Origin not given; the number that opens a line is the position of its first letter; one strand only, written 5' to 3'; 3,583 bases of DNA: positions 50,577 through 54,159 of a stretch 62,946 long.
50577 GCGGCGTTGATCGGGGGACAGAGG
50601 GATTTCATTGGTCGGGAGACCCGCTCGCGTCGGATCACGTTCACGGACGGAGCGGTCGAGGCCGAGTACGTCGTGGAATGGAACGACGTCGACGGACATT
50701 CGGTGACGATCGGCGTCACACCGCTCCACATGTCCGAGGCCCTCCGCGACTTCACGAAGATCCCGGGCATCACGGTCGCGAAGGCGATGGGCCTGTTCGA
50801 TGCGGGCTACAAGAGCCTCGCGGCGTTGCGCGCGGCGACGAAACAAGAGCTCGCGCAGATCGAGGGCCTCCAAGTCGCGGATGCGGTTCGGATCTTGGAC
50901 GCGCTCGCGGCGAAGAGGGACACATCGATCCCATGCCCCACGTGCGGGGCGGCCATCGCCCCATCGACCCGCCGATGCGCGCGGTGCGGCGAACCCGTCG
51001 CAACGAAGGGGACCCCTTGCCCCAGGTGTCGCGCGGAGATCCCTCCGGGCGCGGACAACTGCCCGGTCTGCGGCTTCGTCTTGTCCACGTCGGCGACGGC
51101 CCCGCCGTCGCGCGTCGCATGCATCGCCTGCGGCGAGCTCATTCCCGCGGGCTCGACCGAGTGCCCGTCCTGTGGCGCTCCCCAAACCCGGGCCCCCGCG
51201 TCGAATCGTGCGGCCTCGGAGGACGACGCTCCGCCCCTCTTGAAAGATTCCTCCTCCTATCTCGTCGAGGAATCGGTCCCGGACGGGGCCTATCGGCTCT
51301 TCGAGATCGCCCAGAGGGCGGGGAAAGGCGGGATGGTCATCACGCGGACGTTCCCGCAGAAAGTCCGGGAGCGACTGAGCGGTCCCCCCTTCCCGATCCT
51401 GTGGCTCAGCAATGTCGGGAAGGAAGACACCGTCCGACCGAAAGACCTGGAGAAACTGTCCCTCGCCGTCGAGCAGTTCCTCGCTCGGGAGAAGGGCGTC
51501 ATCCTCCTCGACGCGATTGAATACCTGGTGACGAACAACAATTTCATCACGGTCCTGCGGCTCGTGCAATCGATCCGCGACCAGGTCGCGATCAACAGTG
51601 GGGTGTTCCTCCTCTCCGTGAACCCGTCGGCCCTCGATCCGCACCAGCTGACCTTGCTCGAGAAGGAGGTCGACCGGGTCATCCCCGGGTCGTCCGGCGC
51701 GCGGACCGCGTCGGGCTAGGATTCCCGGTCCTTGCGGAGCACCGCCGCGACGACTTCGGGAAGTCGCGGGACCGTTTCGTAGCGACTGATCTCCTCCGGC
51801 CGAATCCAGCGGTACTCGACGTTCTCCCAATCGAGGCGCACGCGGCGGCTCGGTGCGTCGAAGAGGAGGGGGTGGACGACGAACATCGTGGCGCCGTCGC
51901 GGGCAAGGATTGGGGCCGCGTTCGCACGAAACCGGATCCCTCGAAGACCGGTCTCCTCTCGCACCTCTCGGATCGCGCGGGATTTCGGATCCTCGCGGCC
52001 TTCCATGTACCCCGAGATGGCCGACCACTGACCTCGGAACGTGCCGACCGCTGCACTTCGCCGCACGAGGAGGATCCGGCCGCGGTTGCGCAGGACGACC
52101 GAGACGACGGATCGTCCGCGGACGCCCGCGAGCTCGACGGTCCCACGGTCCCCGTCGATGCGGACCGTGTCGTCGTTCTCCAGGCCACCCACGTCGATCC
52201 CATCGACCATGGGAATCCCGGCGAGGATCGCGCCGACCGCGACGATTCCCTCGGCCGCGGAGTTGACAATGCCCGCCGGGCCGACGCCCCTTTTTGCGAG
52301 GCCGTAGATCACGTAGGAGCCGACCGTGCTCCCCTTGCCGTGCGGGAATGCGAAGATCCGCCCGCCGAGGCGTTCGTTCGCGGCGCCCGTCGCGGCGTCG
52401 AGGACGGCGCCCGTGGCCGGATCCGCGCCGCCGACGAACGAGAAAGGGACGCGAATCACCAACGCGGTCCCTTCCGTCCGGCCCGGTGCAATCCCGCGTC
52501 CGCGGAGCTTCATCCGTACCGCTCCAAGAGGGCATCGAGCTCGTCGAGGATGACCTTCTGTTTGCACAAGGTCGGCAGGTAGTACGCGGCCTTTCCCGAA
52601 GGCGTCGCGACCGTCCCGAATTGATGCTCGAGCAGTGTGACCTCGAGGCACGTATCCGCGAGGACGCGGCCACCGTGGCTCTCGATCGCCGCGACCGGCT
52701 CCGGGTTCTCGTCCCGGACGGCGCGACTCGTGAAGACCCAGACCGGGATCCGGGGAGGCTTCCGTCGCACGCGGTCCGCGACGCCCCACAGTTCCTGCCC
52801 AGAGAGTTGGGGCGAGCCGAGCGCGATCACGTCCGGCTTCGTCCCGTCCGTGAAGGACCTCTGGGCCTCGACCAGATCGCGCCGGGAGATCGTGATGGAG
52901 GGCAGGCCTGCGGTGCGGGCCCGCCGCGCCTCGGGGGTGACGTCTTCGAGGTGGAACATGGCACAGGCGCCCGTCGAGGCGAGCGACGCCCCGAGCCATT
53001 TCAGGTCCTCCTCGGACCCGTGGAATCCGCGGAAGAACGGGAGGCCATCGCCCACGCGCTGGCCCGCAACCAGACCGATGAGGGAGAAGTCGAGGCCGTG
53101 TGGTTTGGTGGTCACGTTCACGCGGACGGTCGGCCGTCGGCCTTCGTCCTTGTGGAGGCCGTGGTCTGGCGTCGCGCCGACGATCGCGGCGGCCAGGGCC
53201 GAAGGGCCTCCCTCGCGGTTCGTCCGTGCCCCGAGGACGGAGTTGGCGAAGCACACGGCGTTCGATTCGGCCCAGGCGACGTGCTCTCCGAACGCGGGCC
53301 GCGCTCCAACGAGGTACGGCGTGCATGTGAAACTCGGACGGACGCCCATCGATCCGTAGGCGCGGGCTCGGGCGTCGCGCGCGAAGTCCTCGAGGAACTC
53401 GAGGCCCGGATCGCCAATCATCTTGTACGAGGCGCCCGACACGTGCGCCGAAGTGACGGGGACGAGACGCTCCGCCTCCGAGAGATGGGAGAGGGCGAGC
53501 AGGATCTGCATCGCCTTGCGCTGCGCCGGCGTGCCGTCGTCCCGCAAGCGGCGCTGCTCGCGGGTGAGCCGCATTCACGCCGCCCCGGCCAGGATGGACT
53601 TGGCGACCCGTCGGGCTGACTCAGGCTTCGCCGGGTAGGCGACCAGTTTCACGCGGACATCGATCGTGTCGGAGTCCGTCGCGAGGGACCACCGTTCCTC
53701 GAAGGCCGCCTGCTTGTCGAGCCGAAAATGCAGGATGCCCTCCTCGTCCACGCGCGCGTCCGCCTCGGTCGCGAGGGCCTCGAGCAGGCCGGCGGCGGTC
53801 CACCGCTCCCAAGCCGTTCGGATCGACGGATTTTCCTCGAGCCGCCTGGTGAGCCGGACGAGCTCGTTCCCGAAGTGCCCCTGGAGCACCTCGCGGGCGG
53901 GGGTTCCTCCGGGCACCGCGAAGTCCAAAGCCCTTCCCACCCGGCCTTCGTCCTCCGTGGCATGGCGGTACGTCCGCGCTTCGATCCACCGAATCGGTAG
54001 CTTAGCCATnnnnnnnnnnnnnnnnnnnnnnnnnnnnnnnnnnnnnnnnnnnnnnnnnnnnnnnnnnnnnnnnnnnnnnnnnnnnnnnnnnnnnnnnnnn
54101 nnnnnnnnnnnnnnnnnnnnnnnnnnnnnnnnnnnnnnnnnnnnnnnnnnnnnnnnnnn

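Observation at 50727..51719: ileS reads through, without a stop, into an HhH + triple zinc-ribbon + DUF835-like module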

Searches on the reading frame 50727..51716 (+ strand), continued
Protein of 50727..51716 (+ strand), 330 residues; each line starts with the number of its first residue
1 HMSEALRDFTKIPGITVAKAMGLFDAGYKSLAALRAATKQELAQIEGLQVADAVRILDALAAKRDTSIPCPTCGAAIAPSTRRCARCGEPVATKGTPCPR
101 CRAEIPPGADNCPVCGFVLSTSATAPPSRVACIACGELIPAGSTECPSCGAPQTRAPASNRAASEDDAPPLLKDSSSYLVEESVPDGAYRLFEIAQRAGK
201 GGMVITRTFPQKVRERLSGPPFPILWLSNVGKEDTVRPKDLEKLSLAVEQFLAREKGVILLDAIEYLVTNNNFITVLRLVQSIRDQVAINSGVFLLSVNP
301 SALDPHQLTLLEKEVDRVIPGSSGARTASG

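Call 46: list_cluster_members(proteins=[P0135, P0140, P0141, P0143, P0144, P0146, P0147, P0149, P0156, P0168])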
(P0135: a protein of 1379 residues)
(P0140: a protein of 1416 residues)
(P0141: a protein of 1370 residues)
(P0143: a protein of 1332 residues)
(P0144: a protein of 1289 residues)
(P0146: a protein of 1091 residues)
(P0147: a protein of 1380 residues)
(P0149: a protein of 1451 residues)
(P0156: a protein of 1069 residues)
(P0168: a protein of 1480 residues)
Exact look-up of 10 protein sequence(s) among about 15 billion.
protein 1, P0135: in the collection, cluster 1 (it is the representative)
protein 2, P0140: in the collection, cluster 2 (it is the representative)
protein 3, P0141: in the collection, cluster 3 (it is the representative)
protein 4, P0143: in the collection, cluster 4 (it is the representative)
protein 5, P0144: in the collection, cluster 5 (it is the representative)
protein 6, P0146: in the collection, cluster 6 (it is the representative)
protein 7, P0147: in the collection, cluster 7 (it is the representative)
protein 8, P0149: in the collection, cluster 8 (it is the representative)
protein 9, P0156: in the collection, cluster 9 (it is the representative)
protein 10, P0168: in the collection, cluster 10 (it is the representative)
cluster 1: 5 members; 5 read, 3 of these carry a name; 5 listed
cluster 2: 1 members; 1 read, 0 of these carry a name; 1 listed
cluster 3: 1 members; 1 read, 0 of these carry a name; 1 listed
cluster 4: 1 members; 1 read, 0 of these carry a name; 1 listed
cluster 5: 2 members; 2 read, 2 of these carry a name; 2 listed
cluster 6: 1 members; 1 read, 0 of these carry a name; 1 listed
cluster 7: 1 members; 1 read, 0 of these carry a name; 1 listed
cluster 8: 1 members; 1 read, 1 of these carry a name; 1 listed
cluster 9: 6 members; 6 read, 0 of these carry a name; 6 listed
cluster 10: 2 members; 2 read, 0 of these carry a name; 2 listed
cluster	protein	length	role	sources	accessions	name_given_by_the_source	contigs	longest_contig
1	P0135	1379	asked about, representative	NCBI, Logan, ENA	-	-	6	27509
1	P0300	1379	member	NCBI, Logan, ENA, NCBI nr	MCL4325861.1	MAG: class I tRNA ligase family protein [Candidatus Thermoplasmatota archaeon] | class I tRNA ligase family protein [Candidatus Thermoplasmatota archaeon]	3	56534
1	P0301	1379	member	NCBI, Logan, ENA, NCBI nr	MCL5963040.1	MAG: class I tRNA ligase family protein [Candidatus Thermoplasmatota archaeon] | class I tRNA ligase family protein [Candidatus Thermoplasmatota archaeon]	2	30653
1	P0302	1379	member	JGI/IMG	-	isoleucyl-tRNA synthetase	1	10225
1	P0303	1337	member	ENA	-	-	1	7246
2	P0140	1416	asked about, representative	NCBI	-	-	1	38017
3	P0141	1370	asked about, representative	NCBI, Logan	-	-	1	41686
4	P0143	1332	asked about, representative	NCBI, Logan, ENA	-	-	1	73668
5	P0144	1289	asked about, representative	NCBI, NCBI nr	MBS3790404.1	MAG: class I tRNA ligase family protein [Candidatus Thermoplasmatota archaeon] | class I tRNA ligase family protein [Candidatus Thermoplasmatota archaeon]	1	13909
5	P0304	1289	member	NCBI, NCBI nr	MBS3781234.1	MAG: class I tRNA ligase family protein [Candidatus Thermoplasmatota archaeon] | class I tRNA ligase family protein [Candidatus Thermoplasmatota archaeon]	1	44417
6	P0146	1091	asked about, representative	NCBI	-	-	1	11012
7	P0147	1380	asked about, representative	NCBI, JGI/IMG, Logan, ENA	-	-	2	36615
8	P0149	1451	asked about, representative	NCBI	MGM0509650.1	MAG: class I tRNA ligase family protein [Thermoplasmatota archaeon]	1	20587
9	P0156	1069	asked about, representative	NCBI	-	-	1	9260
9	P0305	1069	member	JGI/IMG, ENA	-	-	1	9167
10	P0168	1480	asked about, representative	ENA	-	-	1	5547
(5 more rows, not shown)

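Call 67: find_encoding_contigs(protein=P0135, flank=10000, max_places=2)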
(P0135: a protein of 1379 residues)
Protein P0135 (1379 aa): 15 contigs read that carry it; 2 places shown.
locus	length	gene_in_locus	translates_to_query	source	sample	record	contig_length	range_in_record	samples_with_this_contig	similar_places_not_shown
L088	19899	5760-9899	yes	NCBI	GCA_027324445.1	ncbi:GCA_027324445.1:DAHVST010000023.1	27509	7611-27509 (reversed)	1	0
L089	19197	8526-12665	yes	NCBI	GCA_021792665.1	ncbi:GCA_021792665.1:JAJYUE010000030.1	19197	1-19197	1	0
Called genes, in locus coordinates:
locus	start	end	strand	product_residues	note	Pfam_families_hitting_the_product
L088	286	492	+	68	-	PF07592:DDE_Tnp_ISAZ013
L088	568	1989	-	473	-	PF13173:AAA_14, PF13635:DUF4143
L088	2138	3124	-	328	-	PF03144:GTP_EFTU_D2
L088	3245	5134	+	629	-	PF01702:TGT, PF14810:TGT_C2, PF01472:PUA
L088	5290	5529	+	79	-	-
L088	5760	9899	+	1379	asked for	PF00133:tRNA-synt_1, PF08264:Anticodon_1, PF19302:DUF5915, PF14520:HHH_5, PF05763:DUF835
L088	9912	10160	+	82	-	PF01037:AsnC_trans_reg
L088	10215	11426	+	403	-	PF02771:Acyl-CoA_dh_N, PF02770:Acyl-CoA_dh_M, PF00441:Acyl-CoA_dh_1, PF08028:Acyl-CoA_dh_2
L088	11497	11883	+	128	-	PF11433:DUF3198 (weak)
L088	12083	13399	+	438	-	PF00202:Aminotran_3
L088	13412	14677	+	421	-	PF01676:Metalloenzyme, PF10143:PhosphMutase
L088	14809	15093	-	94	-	PF12797:Fer4_2 (faint), PF13237:Fer4_10 (weak), PF14697:Fer4_21 (faint), PF12838:Fer4_7 (weak), PF13187:Fer4_9 (weak)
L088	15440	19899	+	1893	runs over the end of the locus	PF13360:PQQ_2 (faint), PF13570:Beta-prop_ACSF4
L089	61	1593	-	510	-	-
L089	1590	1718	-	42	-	-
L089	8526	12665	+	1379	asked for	PF00133:tRNA-synt_1, PF08264:Anticodon_1, PF19302:DUF5915, PF14520:HHH_5, PF05763:DUF835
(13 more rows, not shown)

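Call 68: find_encoding_contigs(protein=P0141, flank=10000, max_places=2)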
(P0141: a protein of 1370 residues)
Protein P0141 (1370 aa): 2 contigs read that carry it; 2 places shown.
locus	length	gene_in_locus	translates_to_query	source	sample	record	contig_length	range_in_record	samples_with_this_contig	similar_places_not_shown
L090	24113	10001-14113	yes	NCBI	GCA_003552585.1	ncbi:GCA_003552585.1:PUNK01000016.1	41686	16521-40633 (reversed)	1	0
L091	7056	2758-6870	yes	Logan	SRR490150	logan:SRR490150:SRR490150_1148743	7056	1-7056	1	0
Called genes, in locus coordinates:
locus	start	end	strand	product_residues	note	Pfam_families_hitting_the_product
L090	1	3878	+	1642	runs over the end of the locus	?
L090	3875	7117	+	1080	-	PF14520:HHH_5, PF12773:DZR (weak), PF00515:TPR_1 (weak), PF13414:TPR_11 (weak), PF13424:TPR_12, PF00515:TPR_1 (weak), PF00515:TPR_1, PF07719:TPR_2, +20 more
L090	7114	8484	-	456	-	PF01494:FAD_binding_3 (faint), PF00890:FAD_binding_2 (faint), PF01134:GIDA (weak), PF07992:Pyr_redox_2, PF12831:FAD_oxidored, PF13738:Pyr_redox_3, PF00070:Pyr_redox, PF02852:Pyr_redox_dim, +4 more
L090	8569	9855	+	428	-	PF01336:tRNA_anti-codon, PF00152:tRNA-synt_2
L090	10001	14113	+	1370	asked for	PF00133:tRNA-synt_1, PF08264:Anticodon_1, PF19302:DUF5915, PF14520:HHH_5, PF05763:DUF835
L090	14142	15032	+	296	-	PF02558:ApbA, PF08546:ApbA_C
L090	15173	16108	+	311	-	PF01040:UbiA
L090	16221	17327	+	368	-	PF00464:SHMT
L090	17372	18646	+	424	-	PF03951:Gln-synt_N, PF00120:Gln-synt_C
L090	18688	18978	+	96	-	PF00462:Glutaredoxin, PF18938:aRib (weak)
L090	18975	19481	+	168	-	PF02943:FeThRed_B, PF21349:RUBY_RBDX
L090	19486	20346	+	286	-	PF02353:CMAS (weak), PF03848:TehB (weak), PF05175:MTS (weak), PF13489:Methyltransf_23, PF08241:Methyltransf_11, PF08242:Methyltransf_12, PF13649:Methyltransf_25, PF13847:Methyltransf_31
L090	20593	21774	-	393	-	PF00155:Aminotran_1_2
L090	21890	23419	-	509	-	PF02538:Hydantoinase_B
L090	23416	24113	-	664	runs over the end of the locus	PF05378:Hydant_A_N, PF01968:Hydantoinase_A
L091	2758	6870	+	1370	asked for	PF00133:tRNA-synt_1, PF08264:Anticodon_1, PF19302:DUF5915, PF14520:HHH_5, PF05763:DUF835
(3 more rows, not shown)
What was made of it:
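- They sit next to tRNA- or translation-related genes: archaeosine TGT and a class II aaRS (calls 67, 68).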

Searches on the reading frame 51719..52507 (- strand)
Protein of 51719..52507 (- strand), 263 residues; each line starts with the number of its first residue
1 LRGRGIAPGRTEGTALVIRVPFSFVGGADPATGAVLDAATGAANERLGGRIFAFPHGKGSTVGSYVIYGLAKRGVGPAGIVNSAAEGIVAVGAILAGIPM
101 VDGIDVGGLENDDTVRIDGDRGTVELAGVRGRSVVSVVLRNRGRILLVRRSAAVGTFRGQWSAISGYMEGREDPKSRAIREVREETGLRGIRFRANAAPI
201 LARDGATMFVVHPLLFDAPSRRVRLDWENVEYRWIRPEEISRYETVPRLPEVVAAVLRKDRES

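Call 61: search_protein_families(library=pfam, proteins=[window:51719-52507:-], max_evalue=0.001)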
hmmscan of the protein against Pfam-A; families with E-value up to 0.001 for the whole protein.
window:51719-52507:- (263 aa): 2 families
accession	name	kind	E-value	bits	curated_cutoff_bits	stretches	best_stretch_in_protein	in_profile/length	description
PF01989.23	AcnX_swivel_put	-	6.7e-26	90.4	27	1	22-101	1-80/80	Aconitase X swivel domain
PF00293.34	NUDIX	-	9.1e-15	55.3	21.1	1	131-254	3-132/134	NUDIX domain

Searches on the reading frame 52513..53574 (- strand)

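Call 61: search_protein_families(library=pfam, proteins=[window:52513-53574:-], max_evalue=0.001)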
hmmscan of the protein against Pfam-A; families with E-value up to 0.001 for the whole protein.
window:52513-53574:- (354 aa): 1 family
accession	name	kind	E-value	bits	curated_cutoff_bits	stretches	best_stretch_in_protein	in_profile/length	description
PF04412.18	AcnX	-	1.8e-112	376.4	31.5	2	70-350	105-399/400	Aconitase X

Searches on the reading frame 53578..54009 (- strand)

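Call 61: search_protein_families(library=pfam, proteins=[window:53578-54009:-], max_evalue=0.001)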
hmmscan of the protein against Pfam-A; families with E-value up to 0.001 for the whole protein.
window:53578-54009:- (144 aa): 1 family
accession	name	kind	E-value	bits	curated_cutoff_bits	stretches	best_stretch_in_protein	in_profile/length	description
PF01877.22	RNA_binding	-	8.3e-23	81.4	26.9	1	8-121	1-119/120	RNA binding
